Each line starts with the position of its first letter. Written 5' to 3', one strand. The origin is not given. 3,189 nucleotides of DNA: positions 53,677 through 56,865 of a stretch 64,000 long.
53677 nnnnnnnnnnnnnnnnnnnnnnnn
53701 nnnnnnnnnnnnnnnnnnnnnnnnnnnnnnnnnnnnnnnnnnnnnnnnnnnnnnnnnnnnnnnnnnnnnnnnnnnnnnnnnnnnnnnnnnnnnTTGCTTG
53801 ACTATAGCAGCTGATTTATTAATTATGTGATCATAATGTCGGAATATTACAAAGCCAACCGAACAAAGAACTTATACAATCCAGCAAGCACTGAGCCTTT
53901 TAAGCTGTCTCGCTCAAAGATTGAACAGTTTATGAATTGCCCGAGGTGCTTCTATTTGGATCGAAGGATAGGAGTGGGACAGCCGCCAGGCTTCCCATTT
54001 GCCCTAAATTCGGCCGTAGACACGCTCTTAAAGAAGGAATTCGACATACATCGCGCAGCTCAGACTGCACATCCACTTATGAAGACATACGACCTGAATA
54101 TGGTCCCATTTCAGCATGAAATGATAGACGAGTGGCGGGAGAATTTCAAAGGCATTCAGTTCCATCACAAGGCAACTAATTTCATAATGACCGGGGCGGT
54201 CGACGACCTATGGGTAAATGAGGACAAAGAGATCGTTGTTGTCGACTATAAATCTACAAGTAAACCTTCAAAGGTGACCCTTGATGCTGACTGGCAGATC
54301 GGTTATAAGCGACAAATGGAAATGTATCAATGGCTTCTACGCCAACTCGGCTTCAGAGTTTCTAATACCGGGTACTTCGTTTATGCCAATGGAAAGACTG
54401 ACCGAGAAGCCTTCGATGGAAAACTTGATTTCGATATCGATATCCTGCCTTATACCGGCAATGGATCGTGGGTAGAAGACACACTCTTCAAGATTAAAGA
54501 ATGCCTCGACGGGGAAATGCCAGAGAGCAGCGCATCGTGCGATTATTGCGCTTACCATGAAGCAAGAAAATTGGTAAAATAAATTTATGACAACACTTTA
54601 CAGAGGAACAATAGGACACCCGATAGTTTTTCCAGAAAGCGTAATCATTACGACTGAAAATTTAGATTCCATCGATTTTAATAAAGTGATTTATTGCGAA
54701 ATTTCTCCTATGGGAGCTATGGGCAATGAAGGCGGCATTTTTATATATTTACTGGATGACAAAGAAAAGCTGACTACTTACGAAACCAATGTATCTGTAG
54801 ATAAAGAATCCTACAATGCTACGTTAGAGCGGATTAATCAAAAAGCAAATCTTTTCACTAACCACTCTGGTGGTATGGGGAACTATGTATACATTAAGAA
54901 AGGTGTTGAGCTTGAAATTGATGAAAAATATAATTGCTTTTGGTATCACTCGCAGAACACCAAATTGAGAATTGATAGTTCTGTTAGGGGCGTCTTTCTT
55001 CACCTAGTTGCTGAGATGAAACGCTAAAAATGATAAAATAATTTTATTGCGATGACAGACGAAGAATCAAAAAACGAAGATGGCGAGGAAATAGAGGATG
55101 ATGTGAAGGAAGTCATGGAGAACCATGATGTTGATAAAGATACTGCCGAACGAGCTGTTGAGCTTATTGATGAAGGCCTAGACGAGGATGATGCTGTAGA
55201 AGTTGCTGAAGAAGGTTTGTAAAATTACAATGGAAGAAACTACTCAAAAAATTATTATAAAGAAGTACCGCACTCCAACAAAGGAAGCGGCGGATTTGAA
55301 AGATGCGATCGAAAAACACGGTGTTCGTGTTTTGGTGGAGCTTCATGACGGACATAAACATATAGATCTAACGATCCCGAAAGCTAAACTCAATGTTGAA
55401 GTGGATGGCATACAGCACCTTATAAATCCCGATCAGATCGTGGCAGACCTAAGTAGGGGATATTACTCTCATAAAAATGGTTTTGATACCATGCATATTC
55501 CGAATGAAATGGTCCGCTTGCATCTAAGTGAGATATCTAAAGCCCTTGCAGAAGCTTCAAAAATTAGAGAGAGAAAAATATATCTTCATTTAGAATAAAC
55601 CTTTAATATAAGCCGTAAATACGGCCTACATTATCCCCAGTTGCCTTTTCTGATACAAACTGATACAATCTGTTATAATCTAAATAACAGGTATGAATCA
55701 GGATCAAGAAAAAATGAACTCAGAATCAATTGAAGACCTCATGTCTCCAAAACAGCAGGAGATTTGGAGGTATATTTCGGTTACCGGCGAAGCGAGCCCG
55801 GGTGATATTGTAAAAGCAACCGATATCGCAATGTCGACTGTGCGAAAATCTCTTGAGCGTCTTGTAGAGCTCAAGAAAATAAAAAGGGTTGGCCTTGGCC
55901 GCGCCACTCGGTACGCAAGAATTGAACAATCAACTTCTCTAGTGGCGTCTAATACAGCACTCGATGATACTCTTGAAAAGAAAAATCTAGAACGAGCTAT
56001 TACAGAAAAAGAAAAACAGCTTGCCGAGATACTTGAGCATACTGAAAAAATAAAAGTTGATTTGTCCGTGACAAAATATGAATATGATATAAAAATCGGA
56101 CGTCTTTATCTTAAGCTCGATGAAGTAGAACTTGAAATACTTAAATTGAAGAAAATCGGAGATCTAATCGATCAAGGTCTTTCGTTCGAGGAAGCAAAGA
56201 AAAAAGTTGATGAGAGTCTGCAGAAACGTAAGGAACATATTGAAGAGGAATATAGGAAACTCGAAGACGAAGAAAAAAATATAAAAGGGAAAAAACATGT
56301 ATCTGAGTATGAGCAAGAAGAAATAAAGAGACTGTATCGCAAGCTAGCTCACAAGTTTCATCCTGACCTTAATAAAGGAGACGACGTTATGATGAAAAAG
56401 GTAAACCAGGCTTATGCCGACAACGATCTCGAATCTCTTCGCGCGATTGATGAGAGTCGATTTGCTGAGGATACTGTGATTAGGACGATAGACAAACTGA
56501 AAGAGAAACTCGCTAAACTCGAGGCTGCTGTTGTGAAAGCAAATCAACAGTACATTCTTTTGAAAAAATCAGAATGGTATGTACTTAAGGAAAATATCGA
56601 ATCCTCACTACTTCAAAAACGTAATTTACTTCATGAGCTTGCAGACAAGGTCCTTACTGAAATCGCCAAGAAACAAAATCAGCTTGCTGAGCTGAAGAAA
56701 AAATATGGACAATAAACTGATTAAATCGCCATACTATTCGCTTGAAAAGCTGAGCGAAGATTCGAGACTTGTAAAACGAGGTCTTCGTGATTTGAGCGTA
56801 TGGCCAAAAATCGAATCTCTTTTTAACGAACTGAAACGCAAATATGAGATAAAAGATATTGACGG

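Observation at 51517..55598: Defence island: RloC-like zinc-hook anticodon nuclease, Cas4-like Fe-S PD-(D/E)xK nuclease and DUF559-like protein next to the methyltransferases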

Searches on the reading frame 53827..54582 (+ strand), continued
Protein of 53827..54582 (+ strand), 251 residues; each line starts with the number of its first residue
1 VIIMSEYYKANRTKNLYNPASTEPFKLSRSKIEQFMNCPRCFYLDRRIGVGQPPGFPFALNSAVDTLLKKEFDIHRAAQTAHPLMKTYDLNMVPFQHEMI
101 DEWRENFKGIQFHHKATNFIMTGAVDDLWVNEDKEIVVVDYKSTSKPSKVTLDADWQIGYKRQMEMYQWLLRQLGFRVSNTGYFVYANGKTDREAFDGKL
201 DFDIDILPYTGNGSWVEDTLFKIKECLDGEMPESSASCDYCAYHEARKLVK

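Call 52: search_protein_families(library=pfam, alignment_id=A4, max_evalue=0.0001)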
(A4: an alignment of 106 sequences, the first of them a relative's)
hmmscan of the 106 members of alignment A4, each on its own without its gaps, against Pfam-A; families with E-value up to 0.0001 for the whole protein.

A. member 1, L086:122-2896:+ (924 aa): 5 families
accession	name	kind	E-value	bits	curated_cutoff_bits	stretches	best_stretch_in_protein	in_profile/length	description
PF00271.37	Helicase_C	-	7e-22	78.2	23.5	1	513-625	7-109/110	Helicase conserved C-terminal domain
PF04851.21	ResIII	-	7.7e-10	39.4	22.5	0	113-170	6-67/164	Type III restriction enzyme, res subunit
PF00176.29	SNF2-rel_dom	-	7.2e-09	35.6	24.9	1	182-363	103-263/290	SNF2-related domain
PF00270.35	DEAD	-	7.7e-07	29.4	26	0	191-249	101-164/167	DEAD/DEAH box helicase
PF13401.12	AAA_22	-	1.1e-05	26.1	27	0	138-233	14-109/130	AAA domain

B. families by the number of members that match (of 106 scanned): 113 families (the first 25 are shown)
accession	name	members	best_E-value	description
PF00160.26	Pro_isomerase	4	5e-48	Cyclophilin type peptidyl-prolyl cis-trans isomerase/CLD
PF18920.5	DUF5671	4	1e-21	Domain of unknown function (DUF5671)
PF01368.27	DHH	3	2.5e-22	DHH family, N-terminal domain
PF04851.21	ResIII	3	2.4e-17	Type III restriction enzyme, res subunit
PF00078.32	RVT_1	3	1.7e-15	Reverse transcriptase (RNA-dependent DNA polymerase)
PF01135.25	PCMT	2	8.5e-60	Protein-L-isoaspartate(D-aspartate) O-methyltransferase (PCMT)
PF07669.17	Eco57I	2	7.8e-46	Eco57I restriction-modification methylase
PF09424.15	YqeY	2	4.5e-39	Yqey-like protein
PF02643.20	DUF192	2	4.8e-30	Uncharacterized ACR, COG1430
PF04313.20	HSDR_N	2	4.5e-29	Type I restriction enzyme R protein N terminus (HSDR_N)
PF12705.13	PDDEXK_1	2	8.1e-25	PD-(D/E)XK nuclease superfamily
PF12950.13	TaqI_C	2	7e-24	TaqI-like C-terminal specificity domain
PF02384.22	N6_Mtase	2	8e-22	N-6 DNA Methylase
PF20473.4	MmeI_Mtase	2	2.1e-16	MmeI, DNA-methyltransferase domain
PF07883.17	Cupin_2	2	5.6e-15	Cupin domain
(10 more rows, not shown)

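Call 62: search_solved_structures(query=window:53827-54582:+, max_evalue=0.1, show_alignments=1)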
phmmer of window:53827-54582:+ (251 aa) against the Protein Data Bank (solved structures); distinct sequences matched with E-value up to 0.1: 0.

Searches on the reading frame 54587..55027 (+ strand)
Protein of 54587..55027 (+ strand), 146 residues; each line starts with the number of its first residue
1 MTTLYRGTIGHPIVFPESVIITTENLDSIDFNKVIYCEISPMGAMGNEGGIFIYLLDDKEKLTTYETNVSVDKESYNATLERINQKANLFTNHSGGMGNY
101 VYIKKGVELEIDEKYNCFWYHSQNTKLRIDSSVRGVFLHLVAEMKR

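Call 3: search_protein_families(library=pfam, proteins=[window:54587-55027:+], max_evalue=0.01)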
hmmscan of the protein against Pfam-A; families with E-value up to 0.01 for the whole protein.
window:54587-55027:+ (146 aa): 0 families

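Call 4: search_protein_families(library=padloc, proteins=[window:54587-55027:+], max_evalue=0.01)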
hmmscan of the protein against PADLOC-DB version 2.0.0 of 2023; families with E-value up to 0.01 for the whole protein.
window:54587-55027:+ (146 aa): 0 families

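Call 9: search_protein_families(library=ncbifam, proteins=[window:54587-55027:+], max_evalue=0.01)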
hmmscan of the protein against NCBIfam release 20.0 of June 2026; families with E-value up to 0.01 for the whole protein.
window:54587-55027:+ (146 aa): 0 families

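Call 10: search_protein_families(library=phrogs, proteins=[window:54587-55027:+], max_evalue=0.001)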
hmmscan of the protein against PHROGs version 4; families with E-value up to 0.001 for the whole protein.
window:54587-55027:+ (146 aa): 0 families

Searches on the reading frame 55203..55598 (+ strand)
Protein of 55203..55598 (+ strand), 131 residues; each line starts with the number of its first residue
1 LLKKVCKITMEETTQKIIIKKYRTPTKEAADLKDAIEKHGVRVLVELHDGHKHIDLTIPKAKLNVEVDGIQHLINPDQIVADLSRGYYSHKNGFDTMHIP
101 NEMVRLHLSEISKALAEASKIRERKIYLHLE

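Call 3: search_protein_families(library=pfam, proteins=[window:55203-55598:+], max_evalue=0.01)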
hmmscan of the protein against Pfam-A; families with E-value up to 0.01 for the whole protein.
window:55203-55598:+ (131 aa): 2 families
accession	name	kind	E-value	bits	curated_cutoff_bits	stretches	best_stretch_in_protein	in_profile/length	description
PF04480.18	DUF559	-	0.00033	20.9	20.6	1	54-114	46-103/109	Protein of unknown function (DUF559)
PF18741.7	MTES_1575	-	0.0075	16.8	38.2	1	32-103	5-80/96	REase_MTES_1575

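Call 4: search_protein_families(library=padloc, proteins=[window:55203-55598:+], max_evalue=0.01)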
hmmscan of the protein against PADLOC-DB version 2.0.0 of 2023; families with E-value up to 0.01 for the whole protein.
window:55203-55598:+ (131 aa): 0 families

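Call 9: search_protein_families(library=ncbifam, proteins=[window:55203-55598:+], max_evalue=0.01)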
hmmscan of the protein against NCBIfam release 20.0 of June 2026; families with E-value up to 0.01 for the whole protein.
window:55203-55598:+ (131 aa): 0 families

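Call 10: search_protein_families(library=phrogs, proteins=[window:55203-55598:+], max_evalue=0.001)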
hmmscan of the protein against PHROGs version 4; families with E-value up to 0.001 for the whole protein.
window:55203-55598:+ (131 aa): 0 families

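Call 63: search_solved_structures(query=window:55203-55598:+, max_evalue=1, show_alignments=1)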
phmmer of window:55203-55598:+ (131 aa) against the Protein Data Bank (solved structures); distinct sequences matched with E-value up to 1: 2.
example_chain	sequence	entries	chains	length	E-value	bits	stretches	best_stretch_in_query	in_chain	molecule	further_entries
1cg5_A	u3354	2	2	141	0.034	17.5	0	84-131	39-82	PROTEIN (HEMOGLOBIN)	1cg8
3hrl_A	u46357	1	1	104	0.77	13.1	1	50-117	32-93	Endonuclease-Like Protein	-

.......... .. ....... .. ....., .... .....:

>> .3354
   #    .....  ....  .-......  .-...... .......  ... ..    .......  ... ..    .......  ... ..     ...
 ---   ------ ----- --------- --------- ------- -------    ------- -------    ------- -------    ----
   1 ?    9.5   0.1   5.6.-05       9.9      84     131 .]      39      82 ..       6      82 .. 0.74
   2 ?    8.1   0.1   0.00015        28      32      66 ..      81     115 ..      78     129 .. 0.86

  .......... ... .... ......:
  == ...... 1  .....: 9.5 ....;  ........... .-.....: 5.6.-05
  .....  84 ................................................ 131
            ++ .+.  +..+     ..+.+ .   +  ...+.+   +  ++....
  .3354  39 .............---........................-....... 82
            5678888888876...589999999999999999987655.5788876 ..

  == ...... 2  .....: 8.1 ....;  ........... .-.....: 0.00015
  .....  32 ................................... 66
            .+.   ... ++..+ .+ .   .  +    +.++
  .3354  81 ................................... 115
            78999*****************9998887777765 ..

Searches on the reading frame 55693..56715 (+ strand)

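Call 3: search_protein_families(library=pfam, proteins=[window:55693-56715:+], max_evalue=0.01)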
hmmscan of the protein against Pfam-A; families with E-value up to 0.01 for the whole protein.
window:55693-56715:+ (340 aa): 5 families
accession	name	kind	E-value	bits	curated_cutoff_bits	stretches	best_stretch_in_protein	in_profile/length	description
PF00226.36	DnaJ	-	4e-07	30.5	27.8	1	207-241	13-50/63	DnaJ domain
PF24033.1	DUF7342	-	0.0004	20.8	31.6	1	35-113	19-96/150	Family of unknown function (DUF7342)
PF22168.2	DIP2311-like_C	-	0.0019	18.9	27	1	32-74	18-60/63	Transcriptional regulator DIP2311-like, C-terminal domain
PF08220.18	HTH_DeoR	-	0.0036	17.5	21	1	21-66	2-47/57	DeoR-like helix-turn-helix domain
PF12840.13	HTH_20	-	0.0087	16.5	27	0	16-59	1-44/51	Helix-turn-helix domain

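Call 4: search_protein_families(library=padloc, proteins=[window:55693-56715:+], max_evalue=0.01)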
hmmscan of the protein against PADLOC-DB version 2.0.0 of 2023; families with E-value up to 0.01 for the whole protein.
window:55693-56715:+ (340 aa): 1 family
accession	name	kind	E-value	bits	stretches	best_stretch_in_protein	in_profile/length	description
PDLC01879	CARF3--CARF_TM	-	0.0053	14.4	1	14-71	149-204/222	-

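Call 9: search_protein_families(library=ncbifam, proteins=[window:55693-56715:+], max_evalue=0.01)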
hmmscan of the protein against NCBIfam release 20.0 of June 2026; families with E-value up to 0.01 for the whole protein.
window:55693-56715:+ (340 aa): 12 families
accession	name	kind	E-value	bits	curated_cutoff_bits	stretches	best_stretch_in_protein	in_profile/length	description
TIGR02349.1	DnaJ_bact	equivalog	3.4e-07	30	377.2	1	207-241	13-50/354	molecular chaperone DnaJ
NF037946.1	terminal_TopJ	equivalog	3.7e-06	25.7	300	1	207-241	18-54/810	terminal organelle assembly protein TopJ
NF010892.0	PRK14299.1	equivalog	1.1e-05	24.9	392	1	207-242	17-54/291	chaperone protein DnaJ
NF008035.0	PRK10767.1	subfamily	2e-05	23.8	338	1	206-241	16-54/374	molecular chaperone DnaJ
NF010885.0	PRK14292.1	equivalog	3.9e-05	22.8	585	1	207-243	15-53/371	chaperone protein DnaJ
NF010871.0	PRK14278.1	equivalog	5.2e-05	22.3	502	1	207-241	16-52/378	molecular chaperone DnaJ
TIGR03835.1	termin_org_DnaJ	equivalog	5.3e-05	21.8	512.25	1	206-241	14-51/871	terminal organelle assembly protein TopJ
NF010872.0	PRK14279.1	equivalog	0.00021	20.5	556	1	204-239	19-54/394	molecular chaperone DnaJ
NF010874.0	PRK14281.1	equivalog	0.00044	19.5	619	1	207-242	16-54/397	chaperone protein DnaJ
NF010894.0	PRK14301.1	equivalog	0.00047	19.3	548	1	206-241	16-51/373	chaperone protein DnaJ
NF007618.0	PRK10266.1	equivalog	0.0055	16.2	403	1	209-242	19-54/306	curved DNA-binding protein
NF045907.1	LplActasePlaCLeg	equivalog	0.0098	14.7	700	0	198-319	296-415/429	lysophospholipase/glycerophospholipid:cholesterol acyltransferase PlaC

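Call 10: search_protein_families(library=phrogs, proteins=[window:55693-56715:+], max_evalue=0.001)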
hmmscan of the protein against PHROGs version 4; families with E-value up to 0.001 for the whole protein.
window:55693-56715:+ (340 aa): 3 families
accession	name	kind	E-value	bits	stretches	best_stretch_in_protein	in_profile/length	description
phrog_14336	-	unknown function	1.3e-06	29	1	206-242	16-54/363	-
phrog_9210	-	unknown function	0.00046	20.9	0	192-241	149-196/204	-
phrog_13942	-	unknown function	0.00089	19.6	0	204-243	25-63/336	-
